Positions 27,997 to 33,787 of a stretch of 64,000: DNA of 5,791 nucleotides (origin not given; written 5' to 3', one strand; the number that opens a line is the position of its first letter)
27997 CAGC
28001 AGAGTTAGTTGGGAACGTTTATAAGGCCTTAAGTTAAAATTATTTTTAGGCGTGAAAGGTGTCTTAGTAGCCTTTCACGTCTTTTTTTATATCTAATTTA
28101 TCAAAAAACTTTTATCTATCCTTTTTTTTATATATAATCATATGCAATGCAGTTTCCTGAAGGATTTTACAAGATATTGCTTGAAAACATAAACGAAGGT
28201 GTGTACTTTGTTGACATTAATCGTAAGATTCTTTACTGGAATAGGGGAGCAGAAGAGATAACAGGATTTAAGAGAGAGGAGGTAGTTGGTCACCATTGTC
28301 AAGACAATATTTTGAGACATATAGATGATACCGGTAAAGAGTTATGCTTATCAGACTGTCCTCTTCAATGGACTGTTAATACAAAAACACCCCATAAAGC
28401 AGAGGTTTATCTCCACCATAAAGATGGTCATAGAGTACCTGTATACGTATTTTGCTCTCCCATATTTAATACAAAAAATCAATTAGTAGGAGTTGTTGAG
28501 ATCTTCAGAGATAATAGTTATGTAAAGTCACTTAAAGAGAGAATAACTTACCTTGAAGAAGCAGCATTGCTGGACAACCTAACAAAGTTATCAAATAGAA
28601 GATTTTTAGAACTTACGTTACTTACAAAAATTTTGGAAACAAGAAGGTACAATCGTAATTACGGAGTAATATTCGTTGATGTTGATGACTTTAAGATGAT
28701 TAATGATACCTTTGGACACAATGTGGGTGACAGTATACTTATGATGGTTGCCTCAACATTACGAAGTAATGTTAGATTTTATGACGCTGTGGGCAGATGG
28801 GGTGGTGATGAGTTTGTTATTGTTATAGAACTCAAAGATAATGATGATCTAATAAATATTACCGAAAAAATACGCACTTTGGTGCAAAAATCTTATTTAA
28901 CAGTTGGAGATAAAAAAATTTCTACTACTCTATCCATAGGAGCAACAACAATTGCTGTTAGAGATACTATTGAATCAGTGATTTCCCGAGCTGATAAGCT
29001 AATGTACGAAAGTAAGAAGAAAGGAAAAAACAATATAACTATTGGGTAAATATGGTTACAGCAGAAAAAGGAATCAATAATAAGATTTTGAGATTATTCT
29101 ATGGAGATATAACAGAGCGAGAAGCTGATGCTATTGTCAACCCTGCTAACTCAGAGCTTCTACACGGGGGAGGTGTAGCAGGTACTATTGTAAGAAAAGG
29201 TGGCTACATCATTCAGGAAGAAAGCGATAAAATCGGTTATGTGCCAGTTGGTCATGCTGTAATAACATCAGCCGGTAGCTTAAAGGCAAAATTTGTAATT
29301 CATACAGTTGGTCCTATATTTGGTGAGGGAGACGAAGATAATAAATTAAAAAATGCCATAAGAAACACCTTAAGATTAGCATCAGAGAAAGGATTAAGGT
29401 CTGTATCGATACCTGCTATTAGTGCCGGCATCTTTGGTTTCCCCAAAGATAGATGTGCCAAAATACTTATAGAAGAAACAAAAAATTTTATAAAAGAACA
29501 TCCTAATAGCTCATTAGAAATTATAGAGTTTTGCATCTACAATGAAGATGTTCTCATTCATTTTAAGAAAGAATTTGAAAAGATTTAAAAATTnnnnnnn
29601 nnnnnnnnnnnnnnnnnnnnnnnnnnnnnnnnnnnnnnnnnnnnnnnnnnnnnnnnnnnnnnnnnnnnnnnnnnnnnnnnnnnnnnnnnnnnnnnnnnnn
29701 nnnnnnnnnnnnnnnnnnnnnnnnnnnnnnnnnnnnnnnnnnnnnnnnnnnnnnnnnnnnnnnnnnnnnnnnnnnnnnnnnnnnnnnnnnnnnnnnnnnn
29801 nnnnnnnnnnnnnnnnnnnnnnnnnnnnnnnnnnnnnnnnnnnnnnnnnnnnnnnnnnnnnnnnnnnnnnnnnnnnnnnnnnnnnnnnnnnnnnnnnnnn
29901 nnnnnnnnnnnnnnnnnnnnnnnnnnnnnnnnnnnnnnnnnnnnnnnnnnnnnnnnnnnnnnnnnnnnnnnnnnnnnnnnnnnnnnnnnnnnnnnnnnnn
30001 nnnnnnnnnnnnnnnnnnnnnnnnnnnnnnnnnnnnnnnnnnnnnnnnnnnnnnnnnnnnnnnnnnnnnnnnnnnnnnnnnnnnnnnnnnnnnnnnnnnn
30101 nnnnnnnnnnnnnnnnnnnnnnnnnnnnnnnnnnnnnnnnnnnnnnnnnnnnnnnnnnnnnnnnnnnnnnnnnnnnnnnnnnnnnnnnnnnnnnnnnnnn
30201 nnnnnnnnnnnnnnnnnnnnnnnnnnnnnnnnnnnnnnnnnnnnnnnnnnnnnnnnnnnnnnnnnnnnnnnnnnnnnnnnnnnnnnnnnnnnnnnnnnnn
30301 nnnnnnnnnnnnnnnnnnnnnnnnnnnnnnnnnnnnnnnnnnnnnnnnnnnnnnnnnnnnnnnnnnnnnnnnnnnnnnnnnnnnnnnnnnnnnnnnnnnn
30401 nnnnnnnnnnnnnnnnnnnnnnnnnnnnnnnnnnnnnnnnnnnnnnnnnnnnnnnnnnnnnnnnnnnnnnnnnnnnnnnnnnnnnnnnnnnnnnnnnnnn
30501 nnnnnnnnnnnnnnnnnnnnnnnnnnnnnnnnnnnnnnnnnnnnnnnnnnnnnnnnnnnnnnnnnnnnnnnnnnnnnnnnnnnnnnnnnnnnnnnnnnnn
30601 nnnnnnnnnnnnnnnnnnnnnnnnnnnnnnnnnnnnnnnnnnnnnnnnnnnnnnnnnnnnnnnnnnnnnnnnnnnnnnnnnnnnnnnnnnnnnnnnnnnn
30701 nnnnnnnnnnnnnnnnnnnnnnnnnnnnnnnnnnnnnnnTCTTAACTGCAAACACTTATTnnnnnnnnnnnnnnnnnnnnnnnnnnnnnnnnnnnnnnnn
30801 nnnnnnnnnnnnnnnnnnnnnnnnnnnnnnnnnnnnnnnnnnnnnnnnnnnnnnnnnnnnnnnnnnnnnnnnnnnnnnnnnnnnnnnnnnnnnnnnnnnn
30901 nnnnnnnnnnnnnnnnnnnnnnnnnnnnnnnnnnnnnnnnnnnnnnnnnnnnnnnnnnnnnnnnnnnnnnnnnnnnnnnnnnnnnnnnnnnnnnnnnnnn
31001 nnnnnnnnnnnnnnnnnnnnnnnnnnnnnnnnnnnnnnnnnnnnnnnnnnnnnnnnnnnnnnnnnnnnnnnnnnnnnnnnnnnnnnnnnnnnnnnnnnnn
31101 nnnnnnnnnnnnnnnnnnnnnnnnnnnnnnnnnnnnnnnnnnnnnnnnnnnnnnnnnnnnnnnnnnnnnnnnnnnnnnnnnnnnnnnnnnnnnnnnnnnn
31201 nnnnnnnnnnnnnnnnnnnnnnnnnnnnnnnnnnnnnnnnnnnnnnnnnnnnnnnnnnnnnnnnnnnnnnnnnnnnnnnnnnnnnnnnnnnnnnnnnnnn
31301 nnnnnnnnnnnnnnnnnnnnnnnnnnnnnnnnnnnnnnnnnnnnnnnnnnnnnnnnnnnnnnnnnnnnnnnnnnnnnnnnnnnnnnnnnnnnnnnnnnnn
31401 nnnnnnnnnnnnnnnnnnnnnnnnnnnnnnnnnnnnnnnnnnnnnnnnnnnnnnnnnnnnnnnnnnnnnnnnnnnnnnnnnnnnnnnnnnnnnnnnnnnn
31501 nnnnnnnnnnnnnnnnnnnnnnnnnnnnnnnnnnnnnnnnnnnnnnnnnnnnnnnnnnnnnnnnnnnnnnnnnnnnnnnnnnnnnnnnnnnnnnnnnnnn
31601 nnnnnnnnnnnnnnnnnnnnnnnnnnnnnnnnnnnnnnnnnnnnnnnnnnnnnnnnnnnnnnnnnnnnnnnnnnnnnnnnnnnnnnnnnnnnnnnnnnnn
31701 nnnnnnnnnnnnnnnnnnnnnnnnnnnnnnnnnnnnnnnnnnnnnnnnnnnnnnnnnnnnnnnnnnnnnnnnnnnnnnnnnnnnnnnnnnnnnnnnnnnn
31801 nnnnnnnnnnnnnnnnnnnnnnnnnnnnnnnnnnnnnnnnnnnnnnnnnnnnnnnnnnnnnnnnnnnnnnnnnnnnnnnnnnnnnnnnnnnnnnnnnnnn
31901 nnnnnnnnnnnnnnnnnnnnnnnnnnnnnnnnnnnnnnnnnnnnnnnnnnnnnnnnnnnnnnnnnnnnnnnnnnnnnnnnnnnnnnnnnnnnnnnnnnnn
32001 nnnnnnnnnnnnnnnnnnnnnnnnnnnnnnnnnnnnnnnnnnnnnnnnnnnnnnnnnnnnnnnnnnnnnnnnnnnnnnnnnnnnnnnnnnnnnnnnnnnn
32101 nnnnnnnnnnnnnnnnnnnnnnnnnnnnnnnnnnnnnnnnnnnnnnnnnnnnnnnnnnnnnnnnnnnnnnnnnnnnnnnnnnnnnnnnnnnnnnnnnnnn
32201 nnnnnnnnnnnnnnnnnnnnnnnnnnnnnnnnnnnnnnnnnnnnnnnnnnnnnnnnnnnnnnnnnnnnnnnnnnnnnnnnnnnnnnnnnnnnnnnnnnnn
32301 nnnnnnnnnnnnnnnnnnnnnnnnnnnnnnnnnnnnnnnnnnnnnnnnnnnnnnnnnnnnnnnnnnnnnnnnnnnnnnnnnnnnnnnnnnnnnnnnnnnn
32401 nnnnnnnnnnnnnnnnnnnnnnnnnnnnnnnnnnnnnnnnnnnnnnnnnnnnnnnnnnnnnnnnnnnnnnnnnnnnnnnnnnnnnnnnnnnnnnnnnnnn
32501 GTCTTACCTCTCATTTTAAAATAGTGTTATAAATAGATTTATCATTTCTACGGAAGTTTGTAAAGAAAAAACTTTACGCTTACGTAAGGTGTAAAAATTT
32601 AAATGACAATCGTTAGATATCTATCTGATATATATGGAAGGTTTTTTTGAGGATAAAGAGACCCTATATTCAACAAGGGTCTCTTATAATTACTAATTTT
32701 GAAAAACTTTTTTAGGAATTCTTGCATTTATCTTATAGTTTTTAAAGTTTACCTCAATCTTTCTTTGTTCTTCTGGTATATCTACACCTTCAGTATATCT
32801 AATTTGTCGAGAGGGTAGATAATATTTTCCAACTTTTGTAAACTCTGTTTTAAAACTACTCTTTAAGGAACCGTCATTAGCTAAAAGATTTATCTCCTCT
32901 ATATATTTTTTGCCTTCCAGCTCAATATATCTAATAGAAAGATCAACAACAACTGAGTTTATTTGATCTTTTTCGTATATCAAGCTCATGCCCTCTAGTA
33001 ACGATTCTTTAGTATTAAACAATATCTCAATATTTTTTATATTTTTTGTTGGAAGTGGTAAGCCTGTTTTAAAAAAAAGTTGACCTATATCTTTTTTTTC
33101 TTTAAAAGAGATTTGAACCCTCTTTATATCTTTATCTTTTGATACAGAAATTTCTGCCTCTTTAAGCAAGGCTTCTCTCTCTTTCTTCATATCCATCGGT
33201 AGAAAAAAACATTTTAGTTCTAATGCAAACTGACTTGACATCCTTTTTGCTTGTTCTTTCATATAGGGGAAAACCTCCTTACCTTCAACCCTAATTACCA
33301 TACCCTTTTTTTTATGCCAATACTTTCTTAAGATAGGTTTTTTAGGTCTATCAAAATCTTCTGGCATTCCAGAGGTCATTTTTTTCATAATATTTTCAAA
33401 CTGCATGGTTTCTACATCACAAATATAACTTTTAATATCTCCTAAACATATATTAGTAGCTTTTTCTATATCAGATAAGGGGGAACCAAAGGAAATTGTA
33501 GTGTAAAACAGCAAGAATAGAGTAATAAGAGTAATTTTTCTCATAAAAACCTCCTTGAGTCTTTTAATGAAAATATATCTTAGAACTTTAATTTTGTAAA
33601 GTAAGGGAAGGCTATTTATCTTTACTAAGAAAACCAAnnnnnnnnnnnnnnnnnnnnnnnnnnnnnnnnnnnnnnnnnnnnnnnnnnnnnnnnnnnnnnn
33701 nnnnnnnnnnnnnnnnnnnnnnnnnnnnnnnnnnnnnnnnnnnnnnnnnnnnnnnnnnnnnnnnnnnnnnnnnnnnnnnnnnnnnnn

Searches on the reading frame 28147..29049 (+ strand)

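Call 42: search_protein_families(library=pfam, proteins=[window:28147-29049:+], max_evalue=0.001)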
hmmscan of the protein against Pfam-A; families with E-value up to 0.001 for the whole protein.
window:28147-29049:+ (300 aa): 8 families
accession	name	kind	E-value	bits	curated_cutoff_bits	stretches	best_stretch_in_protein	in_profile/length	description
PF00990.26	GGDEF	-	6.8e-43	146.7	23.8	1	140-296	1-161/161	Diguanylate cyclase, GGDEF domain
PF13426.13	PAS_9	-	2.7e-16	60.2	27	1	17-123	2-101/103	PAS domain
PF00989.32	PAS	-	1.2e-11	45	22.6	1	8-122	3-112/113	PAS fold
PF08448.16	PAS_4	-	2.7e-11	44.1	23.1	1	12-122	1-104/110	PAS fold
PF13188.13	PAS_8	-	2.7e-06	27.5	21.8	1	7-46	2-43/65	PAS domain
PF08447.18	PAS_3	-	3.4e-05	24.5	25.6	1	28-117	1-86/89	PAS fold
PF13596.12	PAS_10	-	0.00011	23.3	22.1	0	9-122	2-104/106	PAS domain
PF22335.1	Cas10-Cmr2_palm2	-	0.00034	21.2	27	1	219-297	58-132/133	Cas10/Cmr2, second palm domain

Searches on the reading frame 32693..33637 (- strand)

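Call 67: search_protein_families(library=pfam, proteins=[window:32693-33637:-], max_evalue=1)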
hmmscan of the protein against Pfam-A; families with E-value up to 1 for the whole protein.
window:32693-33637:- (314 aa): 2 families
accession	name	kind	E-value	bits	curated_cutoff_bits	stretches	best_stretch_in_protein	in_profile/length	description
PF03548.22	LolA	-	0.058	13.6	23.6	0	197-230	115-147/165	Outer membrane lipoprotein carrier protein LolA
PF18522.7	DUF5620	-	0.19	12.5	25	0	161-194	12-45/120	Domain of unknown function (DUF5620)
